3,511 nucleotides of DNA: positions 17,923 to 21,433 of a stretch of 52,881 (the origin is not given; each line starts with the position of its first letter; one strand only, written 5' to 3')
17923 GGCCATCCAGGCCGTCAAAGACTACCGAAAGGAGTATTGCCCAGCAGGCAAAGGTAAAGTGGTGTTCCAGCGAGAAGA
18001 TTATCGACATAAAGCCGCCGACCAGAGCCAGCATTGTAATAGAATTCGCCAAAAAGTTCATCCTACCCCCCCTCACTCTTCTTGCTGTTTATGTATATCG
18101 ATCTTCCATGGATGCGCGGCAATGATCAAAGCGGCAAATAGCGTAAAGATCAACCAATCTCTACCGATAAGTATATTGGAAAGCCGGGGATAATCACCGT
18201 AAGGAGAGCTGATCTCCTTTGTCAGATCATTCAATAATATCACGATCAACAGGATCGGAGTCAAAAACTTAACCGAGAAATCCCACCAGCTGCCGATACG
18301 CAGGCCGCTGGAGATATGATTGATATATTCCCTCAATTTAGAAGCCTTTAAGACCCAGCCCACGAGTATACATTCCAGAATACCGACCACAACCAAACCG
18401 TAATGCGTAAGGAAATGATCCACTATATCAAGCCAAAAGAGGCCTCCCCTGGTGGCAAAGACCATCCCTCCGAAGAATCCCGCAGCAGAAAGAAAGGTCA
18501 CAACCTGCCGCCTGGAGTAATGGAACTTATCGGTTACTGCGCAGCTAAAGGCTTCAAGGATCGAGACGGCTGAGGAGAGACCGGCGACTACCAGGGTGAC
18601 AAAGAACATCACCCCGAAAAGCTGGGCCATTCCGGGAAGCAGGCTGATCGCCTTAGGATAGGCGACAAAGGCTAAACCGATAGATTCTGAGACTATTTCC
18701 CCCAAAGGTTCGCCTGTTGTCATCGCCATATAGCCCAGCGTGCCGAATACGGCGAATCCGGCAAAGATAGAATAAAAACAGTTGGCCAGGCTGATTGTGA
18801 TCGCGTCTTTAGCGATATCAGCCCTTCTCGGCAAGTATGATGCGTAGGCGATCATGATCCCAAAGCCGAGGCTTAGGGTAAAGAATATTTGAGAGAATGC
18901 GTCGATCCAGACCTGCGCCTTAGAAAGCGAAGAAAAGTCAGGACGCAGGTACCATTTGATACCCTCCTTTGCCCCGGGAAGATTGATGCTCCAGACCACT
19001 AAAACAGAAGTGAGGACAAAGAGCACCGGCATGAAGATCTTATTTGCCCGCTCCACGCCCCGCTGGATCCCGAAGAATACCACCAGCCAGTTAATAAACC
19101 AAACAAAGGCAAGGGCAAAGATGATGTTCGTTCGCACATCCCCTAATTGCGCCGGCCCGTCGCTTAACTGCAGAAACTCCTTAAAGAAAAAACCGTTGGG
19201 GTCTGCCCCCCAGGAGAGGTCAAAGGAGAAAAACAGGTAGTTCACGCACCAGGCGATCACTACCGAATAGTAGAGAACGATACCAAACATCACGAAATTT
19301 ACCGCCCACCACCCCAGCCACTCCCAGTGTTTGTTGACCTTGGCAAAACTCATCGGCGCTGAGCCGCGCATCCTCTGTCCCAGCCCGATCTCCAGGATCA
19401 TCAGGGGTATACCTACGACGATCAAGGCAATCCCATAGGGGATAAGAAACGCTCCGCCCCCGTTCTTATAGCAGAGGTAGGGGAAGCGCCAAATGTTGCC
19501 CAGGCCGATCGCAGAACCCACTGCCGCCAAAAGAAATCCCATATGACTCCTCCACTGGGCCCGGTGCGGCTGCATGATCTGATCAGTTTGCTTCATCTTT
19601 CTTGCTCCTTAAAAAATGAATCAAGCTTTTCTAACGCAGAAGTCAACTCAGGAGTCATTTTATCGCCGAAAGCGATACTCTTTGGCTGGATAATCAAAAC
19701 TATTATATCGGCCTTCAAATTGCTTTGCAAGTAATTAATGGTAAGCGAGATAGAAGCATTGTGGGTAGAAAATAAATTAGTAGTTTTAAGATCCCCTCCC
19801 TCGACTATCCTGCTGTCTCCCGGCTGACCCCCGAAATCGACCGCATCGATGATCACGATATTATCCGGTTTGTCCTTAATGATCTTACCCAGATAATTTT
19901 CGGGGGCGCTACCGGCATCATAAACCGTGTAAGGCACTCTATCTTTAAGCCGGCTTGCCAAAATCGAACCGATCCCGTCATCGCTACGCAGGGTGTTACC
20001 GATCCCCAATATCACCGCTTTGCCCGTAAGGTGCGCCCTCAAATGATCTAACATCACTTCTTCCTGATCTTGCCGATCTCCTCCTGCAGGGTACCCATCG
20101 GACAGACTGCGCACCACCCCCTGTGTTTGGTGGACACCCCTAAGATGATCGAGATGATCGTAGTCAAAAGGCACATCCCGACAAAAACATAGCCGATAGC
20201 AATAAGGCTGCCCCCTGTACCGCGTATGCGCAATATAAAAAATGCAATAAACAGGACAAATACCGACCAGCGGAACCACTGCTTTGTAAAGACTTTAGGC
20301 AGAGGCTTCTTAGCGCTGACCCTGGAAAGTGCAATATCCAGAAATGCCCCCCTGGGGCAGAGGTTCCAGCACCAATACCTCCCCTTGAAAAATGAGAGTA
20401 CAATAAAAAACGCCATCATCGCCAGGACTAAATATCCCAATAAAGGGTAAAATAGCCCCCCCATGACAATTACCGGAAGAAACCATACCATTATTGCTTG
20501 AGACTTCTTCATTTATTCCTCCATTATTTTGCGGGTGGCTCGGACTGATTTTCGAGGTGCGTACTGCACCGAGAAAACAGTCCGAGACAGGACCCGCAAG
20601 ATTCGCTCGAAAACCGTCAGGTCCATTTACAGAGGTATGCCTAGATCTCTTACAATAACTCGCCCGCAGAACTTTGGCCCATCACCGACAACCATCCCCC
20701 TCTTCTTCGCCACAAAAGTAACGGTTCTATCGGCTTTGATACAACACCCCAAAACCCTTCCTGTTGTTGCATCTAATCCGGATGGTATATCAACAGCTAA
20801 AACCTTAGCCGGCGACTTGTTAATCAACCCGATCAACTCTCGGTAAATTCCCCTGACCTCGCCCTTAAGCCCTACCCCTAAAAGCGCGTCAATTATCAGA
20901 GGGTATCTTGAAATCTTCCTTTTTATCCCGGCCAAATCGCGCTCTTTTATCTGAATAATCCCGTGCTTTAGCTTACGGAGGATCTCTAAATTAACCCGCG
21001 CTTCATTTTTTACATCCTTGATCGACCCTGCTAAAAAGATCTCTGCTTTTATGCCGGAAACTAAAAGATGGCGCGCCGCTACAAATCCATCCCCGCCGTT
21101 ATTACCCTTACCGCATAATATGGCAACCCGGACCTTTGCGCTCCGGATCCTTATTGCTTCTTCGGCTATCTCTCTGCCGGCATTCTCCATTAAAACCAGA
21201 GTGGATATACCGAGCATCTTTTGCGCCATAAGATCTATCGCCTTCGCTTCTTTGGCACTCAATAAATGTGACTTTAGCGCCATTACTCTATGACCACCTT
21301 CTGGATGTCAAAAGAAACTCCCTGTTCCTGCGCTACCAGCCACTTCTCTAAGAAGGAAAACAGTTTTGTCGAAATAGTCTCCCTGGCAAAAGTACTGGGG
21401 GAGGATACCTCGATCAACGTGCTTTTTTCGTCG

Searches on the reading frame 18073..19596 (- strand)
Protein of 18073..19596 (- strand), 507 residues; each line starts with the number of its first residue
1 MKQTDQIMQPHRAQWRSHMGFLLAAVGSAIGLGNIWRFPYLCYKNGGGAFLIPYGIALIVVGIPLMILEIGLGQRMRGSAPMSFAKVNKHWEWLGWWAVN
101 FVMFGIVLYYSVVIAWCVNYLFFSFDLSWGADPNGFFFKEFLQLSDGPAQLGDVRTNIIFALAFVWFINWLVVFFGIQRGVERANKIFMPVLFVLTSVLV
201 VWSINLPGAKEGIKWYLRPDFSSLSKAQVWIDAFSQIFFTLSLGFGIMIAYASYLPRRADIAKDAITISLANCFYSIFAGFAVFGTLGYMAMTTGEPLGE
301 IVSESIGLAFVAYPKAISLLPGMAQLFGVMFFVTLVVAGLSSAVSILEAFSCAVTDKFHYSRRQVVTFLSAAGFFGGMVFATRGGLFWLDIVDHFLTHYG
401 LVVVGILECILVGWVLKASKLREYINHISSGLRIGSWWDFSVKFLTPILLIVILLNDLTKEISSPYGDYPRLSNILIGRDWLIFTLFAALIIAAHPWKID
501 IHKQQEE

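Call 48: search_protein_families(library=pfam, proteins=[window:18073-19596:-])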
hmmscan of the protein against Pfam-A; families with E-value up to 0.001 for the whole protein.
window:18073-19596:- (507 aa): 1 family
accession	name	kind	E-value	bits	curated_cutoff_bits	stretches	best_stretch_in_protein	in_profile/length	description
PF00209.24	SNF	-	9.8e-123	411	27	2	134-476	156-501/524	Sodium:neurotransmitter symporter family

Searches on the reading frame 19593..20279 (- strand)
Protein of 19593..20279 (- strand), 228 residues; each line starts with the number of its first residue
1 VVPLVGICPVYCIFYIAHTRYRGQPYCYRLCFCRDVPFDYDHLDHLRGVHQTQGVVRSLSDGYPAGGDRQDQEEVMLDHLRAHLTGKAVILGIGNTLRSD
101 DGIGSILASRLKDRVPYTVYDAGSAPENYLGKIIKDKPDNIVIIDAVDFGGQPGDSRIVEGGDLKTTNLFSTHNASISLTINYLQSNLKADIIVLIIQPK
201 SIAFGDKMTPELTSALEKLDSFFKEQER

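Call 82: search_protein_families(library=pfam, proteins=[window:19593-20279:-])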
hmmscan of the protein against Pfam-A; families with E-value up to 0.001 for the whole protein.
window:19593-20279:- (228 aa): 1 family
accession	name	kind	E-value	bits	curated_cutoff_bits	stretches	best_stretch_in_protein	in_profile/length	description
PF01750.23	HycI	-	4.8e-17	62.5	23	1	107-218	7-122/130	Hydrogenase maturation protease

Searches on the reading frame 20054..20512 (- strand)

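Call 82: search_protein_families(library=pfam, proteins=[window:20054-20512:-])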
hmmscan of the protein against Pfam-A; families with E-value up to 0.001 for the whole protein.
window:20054-20512:- (152 aa): 1 family
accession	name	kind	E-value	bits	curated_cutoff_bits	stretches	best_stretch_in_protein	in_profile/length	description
PF12801.12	Fer4_5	-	2.3e-14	53.5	22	2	25-68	1-44/48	4Fe-4S binding domain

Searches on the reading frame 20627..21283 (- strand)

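Call 82: search_protein_families(library=pfam, proteins=[window:20627-21283:-])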
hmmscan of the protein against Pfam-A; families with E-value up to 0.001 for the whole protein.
window:20627-21283:- (218 aa): 1 family
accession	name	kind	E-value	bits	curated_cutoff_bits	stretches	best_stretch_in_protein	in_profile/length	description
PF03853.21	YjeF_N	-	5.6e-49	166.8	24.9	1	30-196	3-169/169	YjeF-related protein N-terminus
